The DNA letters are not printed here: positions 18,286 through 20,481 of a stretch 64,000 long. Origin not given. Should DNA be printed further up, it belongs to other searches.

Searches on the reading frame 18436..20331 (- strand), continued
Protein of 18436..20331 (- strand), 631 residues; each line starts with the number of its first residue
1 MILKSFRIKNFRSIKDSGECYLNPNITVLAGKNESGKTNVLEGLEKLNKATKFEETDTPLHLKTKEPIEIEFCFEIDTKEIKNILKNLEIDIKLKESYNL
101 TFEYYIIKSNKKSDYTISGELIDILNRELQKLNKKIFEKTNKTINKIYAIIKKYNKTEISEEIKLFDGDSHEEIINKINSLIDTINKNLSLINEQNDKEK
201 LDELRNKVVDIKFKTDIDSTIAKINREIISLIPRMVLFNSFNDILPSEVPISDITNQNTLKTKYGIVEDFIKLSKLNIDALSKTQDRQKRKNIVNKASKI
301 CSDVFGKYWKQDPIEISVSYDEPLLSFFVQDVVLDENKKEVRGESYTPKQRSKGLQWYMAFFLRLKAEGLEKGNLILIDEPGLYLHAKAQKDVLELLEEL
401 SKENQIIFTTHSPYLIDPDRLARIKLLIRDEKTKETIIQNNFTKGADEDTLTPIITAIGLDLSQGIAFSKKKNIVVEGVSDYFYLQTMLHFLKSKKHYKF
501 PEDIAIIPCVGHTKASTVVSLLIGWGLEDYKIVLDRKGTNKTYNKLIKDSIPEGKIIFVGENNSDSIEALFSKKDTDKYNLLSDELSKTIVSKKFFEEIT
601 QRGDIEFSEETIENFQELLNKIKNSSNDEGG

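Call 30: search_protein_families(library=padloc, proteins=[L082:2221-3072:+, L086:471-1667:+, L094:4409-5590:+, L094:7908-8588:+, L092:2548-3132:+, L091:5164-5829:-], max_evalue=0.001)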
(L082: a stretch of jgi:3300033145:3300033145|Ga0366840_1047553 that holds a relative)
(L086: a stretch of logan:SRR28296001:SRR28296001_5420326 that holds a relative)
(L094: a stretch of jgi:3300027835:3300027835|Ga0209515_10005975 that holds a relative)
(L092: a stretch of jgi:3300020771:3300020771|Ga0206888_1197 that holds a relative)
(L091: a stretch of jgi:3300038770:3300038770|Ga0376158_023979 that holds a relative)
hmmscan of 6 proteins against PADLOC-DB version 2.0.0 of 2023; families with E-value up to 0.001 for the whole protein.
L082:2221-3072:+ (283 aa): 11 families
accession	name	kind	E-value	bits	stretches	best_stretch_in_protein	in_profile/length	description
PDLC05005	PDC-S35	-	1.8e-40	137.3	1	144-280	122-251/264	-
PDLC05004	PDC-S35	-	5.1e-40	135.8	1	143-280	122-253/265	-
PDLC05006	PDC-S35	-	3.9e-37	125.9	1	141-280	83-220/231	-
PDLC05007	PDC-S35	-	2.3e-35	120.6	1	144-277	137-263/278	-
PDLC05003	PDC-S35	-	4.9e-33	112.7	1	142-280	91-229/245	-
PDLC00731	Effector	-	4.9e-09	33.6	1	180-266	194-277/306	TIR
PDLC00729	Effector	-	2.6e-08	31.6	1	191-269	54-127/310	TIR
PDLC00732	Effector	-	9e-08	29.4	1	182-267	192-274/301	TIR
PDLC02371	PycTIR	-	1.6e-05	22.4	1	184-274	194-270/288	-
PDLC04725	PDC-M60B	-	4.5e-05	21.3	1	5-96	4-98/158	-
PDLC00405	SduA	-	9.1e-05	20.1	1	3-131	5-130/323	DUF4263 domain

L086:471-1667:+ (398 aa): 0 families

L094:4409-5590:+ (393 aa): 1 family
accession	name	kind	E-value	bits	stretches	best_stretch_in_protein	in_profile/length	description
PDLC04319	PDC-M02B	-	0.00037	17.6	0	144-198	44-98/373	-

L094:7908-8588:+ (227 aa): 0 families

L092:2548-3132:+ (194 aa): 0 families

L091:5164-5829:- (221 aa): 11 families
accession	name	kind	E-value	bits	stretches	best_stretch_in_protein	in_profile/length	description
PDLC02421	Aga_TIR-PNTD1-PNTD2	-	1.5e-09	35.5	1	7-99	6-103/430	Class I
PDLC05062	PDC-S66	-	5.1e-09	34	1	6-78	150-223/282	-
PDLC02403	Aga_TIR-PNTD1-PNTD2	-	3e-07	27.9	1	7-102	5-105/443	Class I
PDLC00434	ThsB1|ThsB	-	2.3e-06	24.9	1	7-88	141-223/396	TIR-like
PDLC00436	ThsB1|ThsB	-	8.4e-06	23.4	1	6-84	37-119/183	TIR-like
PDLC00425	ThsB1|ThsB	-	8.5e-06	23.1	1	6-89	253-343/389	TIR-like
PDLC00419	ThsB1|ThsB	-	2.2e-05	22.4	1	6-86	29-113/165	TIR-like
PDLC00426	ThsB1|ThsB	-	4.2e-05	21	1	6-92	239-332/352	TIR-like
PDLC05001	PDC-S34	-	0.00035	17.7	1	127-186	293-352/384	-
PDLC04108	PD-T7-3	-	0.00056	17.2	1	118-197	327-408/432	-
PDLC00430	ThsB1|ThsB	-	0.00071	17.2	1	5-35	65-96/269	TIR-like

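Call 31: search_solved_structures(query=window:18436-20331:-, max_evalue=0.01, show_alignments=3)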
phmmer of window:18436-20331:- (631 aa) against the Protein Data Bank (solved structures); distinct sequences matched with E-value up to 0.01: 11.
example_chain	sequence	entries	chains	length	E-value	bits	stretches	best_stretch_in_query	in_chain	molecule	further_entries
6p74_A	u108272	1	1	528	3.1e-11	45.9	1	267-519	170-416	Putative ATP-dependent endonuclease of the OLD family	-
8ee4_A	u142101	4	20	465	1e-05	27.7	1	370-434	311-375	PtuA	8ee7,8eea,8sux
22bu_B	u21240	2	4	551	6.5e-05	25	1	368-448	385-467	AAA family ATPase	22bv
9kjx_B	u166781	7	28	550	0.00042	22.3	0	367-418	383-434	AAA family ATPase | Retron I-A effector PtuA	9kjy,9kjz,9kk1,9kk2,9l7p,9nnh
9vkz_A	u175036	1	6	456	0.00045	22.2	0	367-417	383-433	Retron Ec78 probable ATPase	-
9vh1_D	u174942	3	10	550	0.00051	22.1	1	364-418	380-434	Retron Ec78 probable ATPase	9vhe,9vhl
22et_E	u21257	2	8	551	0.00083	21.4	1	368-448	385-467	PtuA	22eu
9nnk_C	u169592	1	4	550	0.00096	21.2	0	365-418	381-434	Retreon I-A effector PtuA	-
9nnb_C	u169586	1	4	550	0.0011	21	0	367-418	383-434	Retron I-A effector PtuA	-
9u9y_A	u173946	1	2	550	0.0038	19.2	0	367-418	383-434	AAA family ATPase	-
9e8z_C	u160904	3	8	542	0.0039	19.2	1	370-427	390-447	Retron Ec83 probable ATPase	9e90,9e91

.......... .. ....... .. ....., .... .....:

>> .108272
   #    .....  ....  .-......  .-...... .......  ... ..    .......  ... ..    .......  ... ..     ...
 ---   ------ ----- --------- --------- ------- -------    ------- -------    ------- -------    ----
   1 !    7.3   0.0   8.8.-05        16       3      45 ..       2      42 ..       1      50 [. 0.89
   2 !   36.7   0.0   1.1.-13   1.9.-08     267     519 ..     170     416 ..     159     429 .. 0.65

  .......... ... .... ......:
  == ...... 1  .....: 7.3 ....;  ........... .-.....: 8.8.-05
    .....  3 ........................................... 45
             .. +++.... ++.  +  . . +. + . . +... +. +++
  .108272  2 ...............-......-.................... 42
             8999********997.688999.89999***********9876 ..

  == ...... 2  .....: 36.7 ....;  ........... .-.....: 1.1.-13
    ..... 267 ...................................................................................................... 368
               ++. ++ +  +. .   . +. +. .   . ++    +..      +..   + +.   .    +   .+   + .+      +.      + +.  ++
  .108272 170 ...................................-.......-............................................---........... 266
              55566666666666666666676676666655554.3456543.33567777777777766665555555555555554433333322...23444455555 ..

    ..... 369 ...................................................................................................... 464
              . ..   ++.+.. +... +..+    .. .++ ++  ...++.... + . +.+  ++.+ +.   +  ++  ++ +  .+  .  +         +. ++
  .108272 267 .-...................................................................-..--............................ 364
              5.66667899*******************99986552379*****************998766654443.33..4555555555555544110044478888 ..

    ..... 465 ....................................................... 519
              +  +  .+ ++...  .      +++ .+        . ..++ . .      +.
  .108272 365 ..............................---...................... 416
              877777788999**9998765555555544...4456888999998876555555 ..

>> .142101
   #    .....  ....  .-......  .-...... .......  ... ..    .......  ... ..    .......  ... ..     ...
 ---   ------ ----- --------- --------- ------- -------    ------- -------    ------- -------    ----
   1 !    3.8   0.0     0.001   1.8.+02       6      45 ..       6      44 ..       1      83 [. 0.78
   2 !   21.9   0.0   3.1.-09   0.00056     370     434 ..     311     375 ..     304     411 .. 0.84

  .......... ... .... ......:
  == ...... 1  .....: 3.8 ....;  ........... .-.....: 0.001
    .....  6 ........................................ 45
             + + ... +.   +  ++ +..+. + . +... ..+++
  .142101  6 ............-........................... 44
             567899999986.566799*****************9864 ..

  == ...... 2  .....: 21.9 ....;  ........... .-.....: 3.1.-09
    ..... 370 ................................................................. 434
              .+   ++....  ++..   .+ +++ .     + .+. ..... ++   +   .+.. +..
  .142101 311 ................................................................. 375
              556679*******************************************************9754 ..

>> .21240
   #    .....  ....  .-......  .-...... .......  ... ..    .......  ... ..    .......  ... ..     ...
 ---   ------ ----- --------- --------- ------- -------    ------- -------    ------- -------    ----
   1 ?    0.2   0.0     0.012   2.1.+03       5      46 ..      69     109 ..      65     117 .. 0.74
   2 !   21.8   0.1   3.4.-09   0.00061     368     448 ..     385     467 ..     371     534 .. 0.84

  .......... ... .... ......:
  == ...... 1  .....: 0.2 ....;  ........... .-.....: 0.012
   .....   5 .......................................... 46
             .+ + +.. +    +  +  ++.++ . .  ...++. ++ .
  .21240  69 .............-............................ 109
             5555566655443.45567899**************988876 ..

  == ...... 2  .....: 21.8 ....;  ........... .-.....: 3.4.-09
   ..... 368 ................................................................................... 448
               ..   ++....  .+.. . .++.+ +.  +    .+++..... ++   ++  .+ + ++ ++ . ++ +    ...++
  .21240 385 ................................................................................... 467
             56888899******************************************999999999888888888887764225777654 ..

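Call 36: search_solved_structures(query=A1, max_evalue=0.001, show_alignments=1)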
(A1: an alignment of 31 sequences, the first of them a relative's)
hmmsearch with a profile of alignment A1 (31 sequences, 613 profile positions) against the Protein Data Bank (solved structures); distinct sequences matched with E-value up to 0.001: 36.
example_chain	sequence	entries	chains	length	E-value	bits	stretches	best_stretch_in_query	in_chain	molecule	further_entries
6p74_A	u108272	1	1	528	4.5e-20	75.2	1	361-531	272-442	Putative ATP-dependent endonuclease of the OLD family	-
8ee4_A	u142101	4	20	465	2.1e-15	59.8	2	357-419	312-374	PtuA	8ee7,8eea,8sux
4nck_A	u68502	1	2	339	1.4e-14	57.1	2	273-404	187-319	DNA double-strand break repair Rad50 ATPase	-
3qku_A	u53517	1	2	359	5.7e-14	55.1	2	228-404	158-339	DNA double-strand break repair rad50 ATPase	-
9n69_A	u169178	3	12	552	2.2e-13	53.1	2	2-216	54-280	AAA family ATPase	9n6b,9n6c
3qkt_A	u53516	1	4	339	2.5e-13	53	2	273-404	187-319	DNA double-strand break repair rad50 ATPase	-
4nci_A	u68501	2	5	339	3.8e-13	52.3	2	273-404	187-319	DNA double-strand break repair Rad50 ATPase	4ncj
4nch_A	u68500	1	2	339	6.5e-13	51.6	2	273-404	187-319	DNA double-strand break repair Rad50 ATPase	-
22bu_B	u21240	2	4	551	7.4e-11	44.8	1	359-421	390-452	AAA family ATPase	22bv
9vkz_A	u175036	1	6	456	1.6e-10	43.6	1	359-404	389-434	Retron Ec78 probable ATPase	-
9kjx_B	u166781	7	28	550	2.9e-10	42.8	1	359-404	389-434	AAA family ATPase | Retron I-A effector PtuA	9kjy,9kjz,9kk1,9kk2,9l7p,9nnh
9u9y_A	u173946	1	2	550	1.6e-09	40.3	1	359-404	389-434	AAA family ATPase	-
22et_E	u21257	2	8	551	1.9e-09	40.1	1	359-421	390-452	PtuA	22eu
9e8z_C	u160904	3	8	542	2.1e-09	40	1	359-410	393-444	Retron Ec83 probable ATPase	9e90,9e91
9nnb_C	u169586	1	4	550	3.7e-09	39.2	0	359-404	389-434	Retron I-A effector PtuA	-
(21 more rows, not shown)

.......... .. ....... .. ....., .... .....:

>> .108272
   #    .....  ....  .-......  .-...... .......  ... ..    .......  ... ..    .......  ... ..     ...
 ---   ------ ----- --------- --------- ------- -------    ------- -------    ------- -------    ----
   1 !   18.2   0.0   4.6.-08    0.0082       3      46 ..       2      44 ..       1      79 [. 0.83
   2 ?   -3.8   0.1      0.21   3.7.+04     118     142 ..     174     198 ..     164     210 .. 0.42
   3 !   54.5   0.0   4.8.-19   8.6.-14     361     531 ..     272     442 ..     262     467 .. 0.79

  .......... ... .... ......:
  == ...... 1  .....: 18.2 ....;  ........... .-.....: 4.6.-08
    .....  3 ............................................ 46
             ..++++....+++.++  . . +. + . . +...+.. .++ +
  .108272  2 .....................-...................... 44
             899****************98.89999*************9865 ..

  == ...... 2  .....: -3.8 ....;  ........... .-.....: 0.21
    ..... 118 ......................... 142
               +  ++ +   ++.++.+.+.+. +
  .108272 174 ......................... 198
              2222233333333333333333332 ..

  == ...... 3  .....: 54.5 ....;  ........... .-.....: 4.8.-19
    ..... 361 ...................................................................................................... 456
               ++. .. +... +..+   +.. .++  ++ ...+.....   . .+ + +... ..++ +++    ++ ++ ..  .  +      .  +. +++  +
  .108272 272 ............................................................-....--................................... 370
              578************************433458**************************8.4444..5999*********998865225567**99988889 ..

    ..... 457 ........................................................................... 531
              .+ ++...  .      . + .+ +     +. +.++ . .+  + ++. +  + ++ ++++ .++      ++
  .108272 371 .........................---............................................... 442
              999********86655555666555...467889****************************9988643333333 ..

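Call 57: predict_structure(alignment_id=A1)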
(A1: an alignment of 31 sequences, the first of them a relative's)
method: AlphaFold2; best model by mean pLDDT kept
length: 631 residues; sequences in the alignment: 31
mean_pLDDT: 85.2   pTM: 0.75
mean pLDDT of the five models: 85.2, 84.7, 83.2, 82.5, 81.1
residues with pLDDT >= 90: 269; 70-90: 300; 50-70: 48; < 50: 14
segments of 3 or more residues with pLDDT < 50: 460-469, 628-631
pLDDT, mean of each block of 10 residues (from residue 1): 94 92 91 87 92 88 82 92 89 72 91 87 88 90 93 75 86 92 89 89 91 86 91 87 86 91 90 92 89 93 89 89 91 84 89 89 89 90 80 90 93 78 85 86 61 60 43 83 90 90 78 74 74 88 87 88 88 90 79 82 81 94 66 31
secondary structure, 60 per line:
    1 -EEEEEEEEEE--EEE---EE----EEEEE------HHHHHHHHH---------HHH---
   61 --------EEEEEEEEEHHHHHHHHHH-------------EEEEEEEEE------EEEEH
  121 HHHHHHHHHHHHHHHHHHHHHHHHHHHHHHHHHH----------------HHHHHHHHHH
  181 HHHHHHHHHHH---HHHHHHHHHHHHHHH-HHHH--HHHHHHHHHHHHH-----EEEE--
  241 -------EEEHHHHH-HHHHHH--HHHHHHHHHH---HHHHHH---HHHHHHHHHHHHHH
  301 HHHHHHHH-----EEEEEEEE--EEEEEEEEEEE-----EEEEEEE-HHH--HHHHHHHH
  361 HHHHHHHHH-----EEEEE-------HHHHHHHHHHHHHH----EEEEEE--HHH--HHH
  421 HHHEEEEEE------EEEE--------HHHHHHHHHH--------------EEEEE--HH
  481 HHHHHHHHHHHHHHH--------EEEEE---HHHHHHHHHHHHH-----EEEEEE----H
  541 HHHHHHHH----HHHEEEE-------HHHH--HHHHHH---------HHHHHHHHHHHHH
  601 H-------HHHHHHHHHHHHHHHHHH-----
elements in order: E2-11 E14-16 E26-30 H37-45 E69-77 H78-87 E101-109 E116-119 H120-154 H171-191 H195-209 H211-214 H217-229 E235-238 E248-250 H251-255 H257-262 H265-274 H278-283 H287-308 E314-321 E324-334 E340-346 H353-369 E375-379 H387-400 E405-410 H418-423 E424-429 E436-439 H448-457 E472-476 H479-495 E504-508 H512-524 E530-535 H540-548 E556-559 H567-570 H573-578 H588-601 H609-626

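Call 61: fold_search(model_id=the predicted structure, library=pdb)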
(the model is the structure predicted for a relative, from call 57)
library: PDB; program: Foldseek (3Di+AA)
matches with E <= 10: 1152; with E <= 0.001: 208
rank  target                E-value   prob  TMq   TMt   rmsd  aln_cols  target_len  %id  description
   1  6p74                  1.7e-14  1.00  0.28  0.34  21.5       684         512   15  OLD nuclease from Thermus Scotoductus (released 2020-01-29)
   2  8x5i_D                7.8e-11  1.00  0.32  0.36  20.9       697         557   15  Structure of ATP/Mg2+ bound Gabija GajA (released 2024-02-28)
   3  8roi_A                9.5e-11  1.00  0.33  0.48  15.2       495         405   15  Human cohesin SMC3-HD(EQ)/RAD21-N complex - ADP-bound conformation (released 2024-09-11)
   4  8eea_C                9.5e-11  1.00  0.34  0.45  17.5       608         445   12  Structure of E.coli Septu (PtuAB) complex (released 2023-12-27)
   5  8rok_C                9.9e-11  1.00  0.33  0.51  22.4       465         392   16  Human cohesin SMC3-HD(EQ)/RAD21-N complex - ATP-Mg-bound conformation - Form 1 (released 2024-09-11)
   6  8rok_A                1.0e-10  1.00  0.33  0.51  25.1       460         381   17  Human cohesin SMC3-HD(EQ)/RAD21-N complex - ATP-Mg-bound conformation - Form 1 (released 2024-09-11)
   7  9nnb_D                1.0e-10  1.00  0.37  0.44  13.7       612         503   14  Cryo-EM structure of the Retron Ec78 complex, PtuA:PtuB:RT (4:2:1) (released 2025-10-08)
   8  8roh_A                1.1e-10  1.00  0.32  0.46  15.6       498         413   16  Human cohesin SMC3-HD(EQ)/RAD21-N complex - Apo conformation (released 2024-09-11)
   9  8eea_D                1.7e-10  1.00  0.33  0.44  18.2       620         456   13  Structure of E.coli Septu (PtuAB) complex (released 2023-12-27)
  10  8rol_A                1.8e-10  1.00  0.33  0.49  23.1       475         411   15  Human cohesin SMC3-HD(EQ)/RAD21-N complex - ATP-Mg-bound conformation - Form 2 (released 2024-09-11)
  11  8roj_A                2.2e-10  1.00  0.32  0.48  16.3       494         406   16  Human cohesin SMC3-HD/RAD21-N complex - ADP-Mg-bound conformation (released 2024-09-11)
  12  9lpa_B                2.6e-10  1.00  0.32  0.28  16.1       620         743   12  The cryo-EM structure of retron Eco8 in an active state (released 2025-11-19)
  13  9n6c_D                2.8e-10  1.00  0.26  0.37  21.8       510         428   14  Structure of the Retron IA Complex without the HNH Nuclease (released 2025-04-23)
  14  9kjz_C                2.9e-10  1.00  0.30  0.34  23.9       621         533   14  Cryo-EM structure of the Retron-Eco7 complex (state 3) (released 2025-11-12)
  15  9n69_B                3.0e-10  1.00  0.31  0.37  27.4       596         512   14  Structure of the retron IA complex with HNH nuclease in the "down" orientation (released 2025-04-23)
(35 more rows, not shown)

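Call 65: find_related_loci(query=A1, collection=viral_contigs, flank=8000)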
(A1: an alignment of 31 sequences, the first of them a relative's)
Query A1 (631 aa) in viral_contigs; peptide patterns used: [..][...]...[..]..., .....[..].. (x = any residue, [..] = any of these).
215 stretches matched a pattern; 1 encode a relative of the query (tblastn E <= 1e-3); 1 distinct loci.
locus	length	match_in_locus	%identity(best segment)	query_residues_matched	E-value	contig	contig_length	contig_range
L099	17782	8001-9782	36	1-622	3e-91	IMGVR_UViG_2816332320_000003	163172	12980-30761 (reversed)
